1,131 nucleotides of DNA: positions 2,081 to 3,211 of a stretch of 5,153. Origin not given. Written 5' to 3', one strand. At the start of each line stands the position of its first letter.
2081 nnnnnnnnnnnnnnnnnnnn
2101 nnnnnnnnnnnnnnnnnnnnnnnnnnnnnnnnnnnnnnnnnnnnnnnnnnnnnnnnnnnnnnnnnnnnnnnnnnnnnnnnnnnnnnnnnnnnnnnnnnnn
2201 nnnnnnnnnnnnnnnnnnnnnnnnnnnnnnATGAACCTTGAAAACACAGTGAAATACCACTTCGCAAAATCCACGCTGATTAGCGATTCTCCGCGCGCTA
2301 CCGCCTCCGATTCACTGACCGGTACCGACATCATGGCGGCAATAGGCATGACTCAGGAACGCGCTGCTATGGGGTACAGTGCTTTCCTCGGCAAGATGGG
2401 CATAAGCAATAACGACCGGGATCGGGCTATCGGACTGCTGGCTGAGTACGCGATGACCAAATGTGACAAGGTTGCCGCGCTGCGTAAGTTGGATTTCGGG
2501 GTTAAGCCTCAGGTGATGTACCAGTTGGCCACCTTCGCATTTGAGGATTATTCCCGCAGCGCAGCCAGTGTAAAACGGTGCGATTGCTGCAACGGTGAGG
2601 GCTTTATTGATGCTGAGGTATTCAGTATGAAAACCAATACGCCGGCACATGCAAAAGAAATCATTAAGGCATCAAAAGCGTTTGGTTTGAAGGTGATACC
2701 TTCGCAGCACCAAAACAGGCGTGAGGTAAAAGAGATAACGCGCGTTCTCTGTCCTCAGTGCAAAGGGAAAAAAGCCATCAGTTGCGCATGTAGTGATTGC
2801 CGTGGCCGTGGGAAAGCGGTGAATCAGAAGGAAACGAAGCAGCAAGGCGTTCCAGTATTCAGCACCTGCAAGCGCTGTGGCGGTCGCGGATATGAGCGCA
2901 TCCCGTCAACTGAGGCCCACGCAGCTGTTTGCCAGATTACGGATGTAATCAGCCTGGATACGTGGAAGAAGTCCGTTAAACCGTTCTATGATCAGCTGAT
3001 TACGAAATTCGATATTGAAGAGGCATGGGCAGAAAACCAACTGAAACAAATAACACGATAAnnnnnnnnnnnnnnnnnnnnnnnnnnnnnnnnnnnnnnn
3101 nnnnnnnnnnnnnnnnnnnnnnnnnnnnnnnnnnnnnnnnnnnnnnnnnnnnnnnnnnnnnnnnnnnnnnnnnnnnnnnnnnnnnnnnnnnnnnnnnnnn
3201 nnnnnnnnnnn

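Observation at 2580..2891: Q antiterminator carries four DnaJ-like CxxCxGxG zinc-finger repeats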

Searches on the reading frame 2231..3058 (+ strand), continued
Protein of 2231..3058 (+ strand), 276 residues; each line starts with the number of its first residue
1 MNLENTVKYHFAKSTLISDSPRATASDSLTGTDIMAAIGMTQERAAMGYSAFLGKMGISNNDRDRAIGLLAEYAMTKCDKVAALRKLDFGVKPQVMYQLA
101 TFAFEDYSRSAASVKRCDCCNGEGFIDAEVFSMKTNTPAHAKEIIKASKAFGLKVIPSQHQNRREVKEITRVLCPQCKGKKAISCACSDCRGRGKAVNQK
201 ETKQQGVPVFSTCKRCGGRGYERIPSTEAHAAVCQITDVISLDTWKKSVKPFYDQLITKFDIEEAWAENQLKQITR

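Call 43: predict_structure(alignment_id=A1)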
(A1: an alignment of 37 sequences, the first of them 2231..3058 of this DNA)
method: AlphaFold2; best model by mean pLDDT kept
length: 276 residues; sequences in the alignment: 37
mean_pLDDT: 90.6   pTM: 0.76
mean pLDDT of the five models: 90.6, 89.9, 89.5, 88.2, 87.6
residues with pLDDT >= 90: 224; 70-90: 35; 50-70: 9; < 50: 8
segments of 3 or more residues with pLDDT < 50: 21-26
pLDDT, mean of each block of 10 residues (from residue 1): 85 55 55 88 96 93 97 96 93 97 96 92 94 91 92 88 92 94 93 93 95 93 93 94 95 97 97 92
secondary structure, 60 per line:
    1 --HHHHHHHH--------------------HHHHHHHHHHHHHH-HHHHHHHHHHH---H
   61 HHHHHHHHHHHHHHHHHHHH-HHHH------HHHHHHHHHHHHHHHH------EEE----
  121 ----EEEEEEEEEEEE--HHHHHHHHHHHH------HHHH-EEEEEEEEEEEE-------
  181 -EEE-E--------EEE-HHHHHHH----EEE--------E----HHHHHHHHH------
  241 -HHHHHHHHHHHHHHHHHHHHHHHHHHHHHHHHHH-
elements in order: H3-10 H31-44 H46-56 H60-80 H82-85 H92-107 E114-116 E125-136 H139-150 H157-160 E162-173 E182-184 E195-197 H199-205 E210-212 H226-234 H242-275

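Call 46: fold_search(model_id=the predicted structure, library=pdb)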
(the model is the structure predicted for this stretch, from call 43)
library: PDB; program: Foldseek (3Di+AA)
matches with E <= 10: 108; with E <= 0.001: 8
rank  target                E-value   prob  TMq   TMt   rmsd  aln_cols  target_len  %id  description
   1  7ubn_Q                4.3e-16  1.00  0.62  0.80   4.5       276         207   34  Transcription antitermination complex: NusA-containing "engaged" Qlambda-loading complex (released 2022-09-28)
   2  7ubm_Q                6.0e-11  1.00  0.52  0.84   6.4       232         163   28  Transcription antitermination complex: "pre-engaged" Qlambda-loading complex (released 2022-09-28)
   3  7ubl_A                1.8e-08  1.00  0.43  0.80   3.7       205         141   27  Transcription antitermination factor Qlambda in complex with Q-lambda-binding-element DNA (released 2022-09-28)
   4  7ubk_B                2.3e-08  1.00  0.34  0.60  10.2       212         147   27  Transcription antitermination factor Qlambda, type-II crystal (released 2022-09-28)
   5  7ubj_B                2.9e-08  1.00  0.36  0.66   9.9       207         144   27  Transcription antitermination factor Qlambda, type-I crystal (released 2022-09-28)
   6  7ubj_A                3.2e-08  1.00  0.37  0.66   9.6       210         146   27  Transcription antitermination factor Qlambda, type-I crystal (released 2022-09-28)
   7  4mo1_B                5.5e-08  1.00  0.36  0.66  10.0       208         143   26  Crystal structure of antitermination protein Q from bacteriophage lambda. Northeast Structural Genomics Consortium tar (released 2013-09-25)
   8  4mo1_A                2.8e-07  1.00  0.34  0.61  10.9       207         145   26  Crystal structure of antitermination protein Q from bacteriophage lambda. Northeast Structural Genomics Consortium tar (released 2013-09-25)
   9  7l75_A                1.2e-01  0.08  0.11  0.12  22.9       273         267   12  Crystal Structure of Peptidylprolyl Isomerase PrsA from Streptococcus mutans. (released 2021-12-01)
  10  9nw3_5A               1.2e+00  0.02  0.12  0.06  29.9       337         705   10  Ciliary tip central pair (released 2025-07-30)
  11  2id2_A                1.8e+00  0.04  0.12  0.08  17.5       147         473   12  GAPN T244S mutant X-ray structure at 2.5 A (released 2007-09-18)
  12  5tvl_D                1.8e+00  0.02  0.11  0.11  23.7       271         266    9  Crystal structure of foldase protein PrsA from Streptococcus pneumoniae str. Canada MDR_19A (released 2016-11-23)
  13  8rc3_F                1.9e+00  0.04  0.11  0.13  23.2       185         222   14  DNA bound type IV-A1 CRISPR effector complex from P. oleovorans (released 2024-11-06)
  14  2esd_A                2.0e+00  0.04  0.12  0.08  17.5       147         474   12  Crystal Structure of thioacylenzyme intermediate of an Nadp Dependent Aldehyde Dehydrogenase (released 2006-05-02)
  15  2id2_C                2.0e+00  0.04  0.12  0.08  17.6       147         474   12  GAPN T244S mutant X-ray structure at 2.5 A (released 2007-09-18)
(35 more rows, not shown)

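Call 63: get_annotated_region(hit=H8, flank=500)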
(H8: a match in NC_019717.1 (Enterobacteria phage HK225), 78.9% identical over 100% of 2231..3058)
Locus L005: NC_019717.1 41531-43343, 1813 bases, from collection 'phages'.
description: Enterobacteria phage HK225, complete genome.
organism: Enterobacteria phage HK225 (NCBI taxid 1147144)
taxonomy: Viruses; Duplodnaviria; Heunggongvirae; Uroviricota; Caudoviricetes
host: Escherichia coli; source: -; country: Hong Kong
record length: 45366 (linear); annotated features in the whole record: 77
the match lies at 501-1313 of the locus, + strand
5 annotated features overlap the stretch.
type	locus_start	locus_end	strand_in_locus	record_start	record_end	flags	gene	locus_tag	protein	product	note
CDS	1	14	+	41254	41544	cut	-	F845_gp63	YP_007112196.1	HNH endonuclease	similar to C-terminus ADZ13661.1 hypothetical protein [Cronobacter phage ENT47670]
CDS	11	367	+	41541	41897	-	-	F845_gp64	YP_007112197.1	RusA-like Holliday junction resolvase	RusA; similar to YP_240132.1 ORF042 [Staphylococcus phage 37]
CDS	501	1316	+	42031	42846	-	-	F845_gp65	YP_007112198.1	anti-termination protein Q-like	similar to YP_003209524 antitermination protein Q homolog from lambdoid prophage Qin [Cronobacter turicensis z3032]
regulatory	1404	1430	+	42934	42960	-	-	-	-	terminator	rho-independent terminator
CDS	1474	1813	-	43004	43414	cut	-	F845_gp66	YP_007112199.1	hypothetical protein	similar to ZP_07951451.1 hypothetical protein HMPREF0864_02215 [Enterobacteriaceae bacterium 9_2_54FAA]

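Call 64: get_annotated_region(hit=H9, flank=500)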
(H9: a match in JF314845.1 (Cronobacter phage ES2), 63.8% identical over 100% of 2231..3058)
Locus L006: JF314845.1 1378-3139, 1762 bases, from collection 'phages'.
description: Cronobacter phage ES2, complete genome.
organism: Cronobacter phage ES2 (NCBI taxid 1073754)
taxonomy: Viruses; Duplodnaviria; Heunggongvirae; Uroviricota; Caudoviricetes
host: Cronobacter sakazakii; source: fecal samples; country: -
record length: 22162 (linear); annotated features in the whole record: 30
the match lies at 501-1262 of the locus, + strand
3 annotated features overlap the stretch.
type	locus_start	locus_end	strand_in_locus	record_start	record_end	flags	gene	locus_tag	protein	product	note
CDS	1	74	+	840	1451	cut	-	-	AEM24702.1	NinG protein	-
CDS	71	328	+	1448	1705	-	-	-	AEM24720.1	hypothetical protein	-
CDS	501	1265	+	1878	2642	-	-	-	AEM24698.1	antitermination protein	-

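Call 65: get_annotated_region(hit=H12, flank=500)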
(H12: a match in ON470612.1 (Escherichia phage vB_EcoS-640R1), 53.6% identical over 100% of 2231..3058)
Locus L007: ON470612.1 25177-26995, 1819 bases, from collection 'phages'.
description: Escherichia phage vB_EcoS-640R1, partial genome.
organism: Escherichia phage vB_EcoS-640R1 (NCBI taxid 2946111)
taxonomy: Viruses; Duplodnaviria; Heunggongvirae; Uroviricota; Caudoviricetes
host: Escherichia coli; source: -; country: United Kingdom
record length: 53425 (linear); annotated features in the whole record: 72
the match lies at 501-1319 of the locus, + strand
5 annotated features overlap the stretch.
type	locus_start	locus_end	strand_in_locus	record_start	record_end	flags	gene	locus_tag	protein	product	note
CDS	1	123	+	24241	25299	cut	-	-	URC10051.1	putative YdfU family protein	Uncharacterized protein, YdfU family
CDS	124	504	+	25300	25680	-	-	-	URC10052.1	holliday junction resolvase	holliday junction resolvase / Crossover junction endodeoxyribonuclease rusA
CDS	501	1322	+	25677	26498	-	-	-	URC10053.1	antitermination protein Q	-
tRNA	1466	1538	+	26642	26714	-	-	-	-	tRNA-Met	tRNA-Met-CAT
CDS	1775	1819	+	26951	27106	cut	-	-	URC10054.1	hypothetical protein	-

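Call 75: fold_search(model_id=the predicted structure, library=viral)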
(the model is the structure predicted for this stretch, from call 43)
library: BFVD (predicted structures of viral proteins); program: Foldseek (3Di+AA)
matches with E <= 10: 181; with E <= 0.001: 0
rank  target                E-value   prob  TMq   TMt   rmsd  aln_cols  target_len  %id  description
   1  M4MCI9                3.0e-03  1.00  0.36  0.52  14.6       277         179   12  (no name in the UniProt tables at hand)
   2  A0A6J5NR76            8.3e-03  0.99  0.28  0.45  11.1       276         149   14  Uncharacterized protein [uncultured Caudovirales phage]
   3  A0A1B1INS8            2.5e-02  1.00  0.16  0.53   3.5        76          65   14  (no name in the UniProt tables at hand)
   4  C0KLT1                5.6e-02  0.30  0.17  0.18  21.0       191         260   17  DNA-binding protein (Fragment) [Duck adenovirus 1]
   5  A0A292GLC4            9.7e-02  0.98  0.15  0.49   6.8        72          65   14  (no name in the UniProt tables at hand)
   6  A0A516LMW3            1.0e-01  0.30  0.14  0.10  27.9       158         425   16  (no name in the UniProt tables at hand)
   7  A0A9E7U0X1            1.1e-01  0.25  0.15  0.11  20.7       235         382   12  (no name in the UniProt tables at hand)
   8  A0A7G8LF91            1.4e-01  1.00  0.15  0.39   3.6        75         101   13  (no name in the UniProt tables at hand)
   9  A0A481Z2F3            1.4e-01  0.20  0.07  0.25  19.1       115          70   16  Molecular chaperone DnaJ [Mimivirus LCMiAC02]
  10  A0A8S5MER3            2.6e-01  0.75  0.15  0.04  11.8       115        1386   19  DNA POLYMERASE [Siphoviridae sp. ctYh54]
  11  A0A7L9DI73            2.7e-01  0.10  0.14  0.09  21.6       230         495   13  DNA-binding protein [Passerine adenovirus 1]
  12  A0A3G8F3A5            2.9e-01  0.77  0.15  0.37  15.2       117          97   11  (no name in the UniProt tables at hand)
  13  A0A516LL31            3.6e-01  0.41  0.13  0.30  14.5       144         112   11  (no name in the UniProt tables at hand)
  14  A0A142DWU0            4.0e-01  0.10  0.12  0.15  23.5       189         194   10  PxGV-Corf95 protein [Plutella xylostella granulovirus]
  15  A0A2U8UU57            4.2e-01  0.97  0.13  0.25   4.6        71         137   15  Uncharacterized protein [Microbacterium phage Hendrix]
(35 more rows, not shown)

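Call 76: get_annotated_region(hit=H21, flank=200)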
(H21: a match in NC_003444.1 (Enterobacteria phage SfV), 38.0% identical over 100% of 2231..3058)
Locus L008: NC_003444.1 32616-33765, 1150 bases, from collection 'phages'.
description: Enterobacteria phage SfV, complete genome.
organism: Enterobacteria phage SfV (NCBI taxid 55884)
taxonomy: Viruses; Duplodnaviria; Heunggongvirae; Uroviricota; Caudoviricetes
host: Shigella flexneri; source: -; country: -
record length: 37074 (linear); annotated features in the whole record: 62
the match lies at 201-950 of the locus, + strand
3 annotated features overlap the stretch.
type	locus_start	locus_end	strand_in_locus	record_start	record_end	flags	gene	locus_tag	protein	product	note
CDS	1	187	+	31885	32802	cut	-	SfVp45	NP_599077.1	HNH endonuclease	orf45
CDS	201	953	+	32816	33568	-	Q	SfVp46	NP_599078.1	anti-termination protein Q-like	-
regulatory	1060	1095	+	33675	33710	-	-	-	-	terminator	putative rho-independent terminator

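Call 77: get_annotated_region(hit=H31, flank=200)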
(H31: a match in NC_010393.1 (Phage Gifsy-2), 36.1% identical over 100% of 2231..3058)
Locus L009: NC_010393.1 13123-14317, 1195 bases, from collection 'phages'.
description: Phage Gifsy-2, complete genome.
organism: Phage Gifsy-2 (NCBI taxid 129862)
taxonomy: Viruses
host: Salmonella typhimurium LT2; source: -; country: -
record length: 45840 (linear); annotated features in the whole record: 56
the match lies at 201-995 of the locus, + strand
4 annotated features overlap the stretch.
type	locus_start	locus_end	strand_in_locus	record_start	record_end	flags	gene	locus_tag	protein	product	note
CDS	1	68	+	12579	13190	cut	-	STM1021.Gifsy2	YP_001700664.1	NinG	sequence similarity to: ABN47314.1| NinG [Salmonella phage SETP1] & NP_040639.1| NinG protein [Enterobacteria phage ...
CDS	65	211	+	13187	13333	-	-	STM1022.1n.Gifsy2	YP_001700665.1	hypothetical protein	sequence similarity to: YP_001453444.1| hypothetical protein CKO_01881 [Citrobacter koseri ATCC BAA-895]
CDS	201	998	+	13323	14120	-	-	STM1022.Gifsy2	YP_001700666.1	prophage antitermination protein; late gene regulator; Lamba gpQ homolog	sequence similarity to: NP_805672.1| putative prophage antitermination protein [Salmonella enterica subsp. enterica ...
CDS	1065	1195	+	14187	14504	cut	-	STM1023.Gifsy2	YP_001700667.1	hypothetical protein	-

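Call 78: get_annotated_region(hit=H23, flank=200)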
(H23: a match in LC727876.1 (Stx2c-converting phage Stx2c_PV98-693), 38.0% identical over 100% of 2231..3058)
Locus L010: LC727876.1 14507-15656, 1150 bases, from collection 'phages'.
description: Stx2c-converting phage Stx2c_PV98-693 DNA, complete genome.
organism: Stx2c-converting phage Stx2c_PV98-693 (NCBI taxid 2977470)
taxonomy: Viruses; Duplodnaviria; Heunggongvirae; Uroviricota; Caudoviricetes
host: -; source: -; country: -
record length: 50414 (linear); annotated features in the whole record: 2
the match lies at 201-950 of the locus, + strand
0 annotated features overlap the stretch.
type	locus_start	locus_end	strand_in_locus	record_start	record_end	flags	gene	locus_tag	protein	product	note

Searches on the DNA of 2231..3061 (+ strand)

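Call 13: search_dna_similar(query=window:2231-3061:+, collection=phages, mode=near, max_rows=25)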
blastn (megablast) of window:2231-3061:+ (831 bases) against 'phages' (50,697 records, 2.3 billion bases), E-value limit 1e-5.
Records with a match: 6; places in all: 6; records where one place covers at least 80% of the query: 4.
Best place of each record, by identity: 95-99% 2; 90-95% 2; 80-90% 2.
By first word of the organism name: Enterobacteria 4; Klebsiella 2.
By host as written in the record: Escherichia coli 4; Klebsiella pneumoniae ST974-OXA48 1; Klebsiella pneumoniae 1.
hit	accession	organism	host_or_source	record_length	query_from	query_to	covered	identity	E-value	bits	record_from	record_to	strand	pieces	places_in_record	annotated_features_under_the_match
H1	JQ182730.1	Enterobacteria phage mEp237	Escherichia coli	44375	1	831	100%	97.7%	0e+0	1430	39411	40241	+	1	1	late gene regulator Q | hypothetical protein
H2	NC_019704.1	Enterobacteria phage mEp237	Escherichia coli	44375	1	831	100%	97.7%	0e+0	1430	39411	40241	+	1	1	anti-termination protein Q-like | YlcG family protein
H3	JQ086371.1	Enterobacteria phage HK225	Escherichia coli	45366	1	831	85%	85.6%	2e-100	738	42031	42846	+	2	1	late gene regulator Q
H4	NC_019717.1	Enterobacteria phage HK225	Escherichia coli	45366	1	831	85%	85.6%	2e-100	738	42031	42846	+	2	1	anti-termination protein Q-like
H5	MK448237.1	Klebsiella phage ST974-OXA48phi18.2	Klebsiella pneumoniae ST974-OXA48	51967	2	258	31%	91.1%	3e-93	348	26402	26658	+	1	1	antitermination protein Q | hypothetical protein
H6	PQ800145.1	Klebsiella phage Kpn_R1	Klebsiella pneumoniae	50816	2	258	31%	90.7%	1e-91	342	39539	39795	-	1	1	record has no annotation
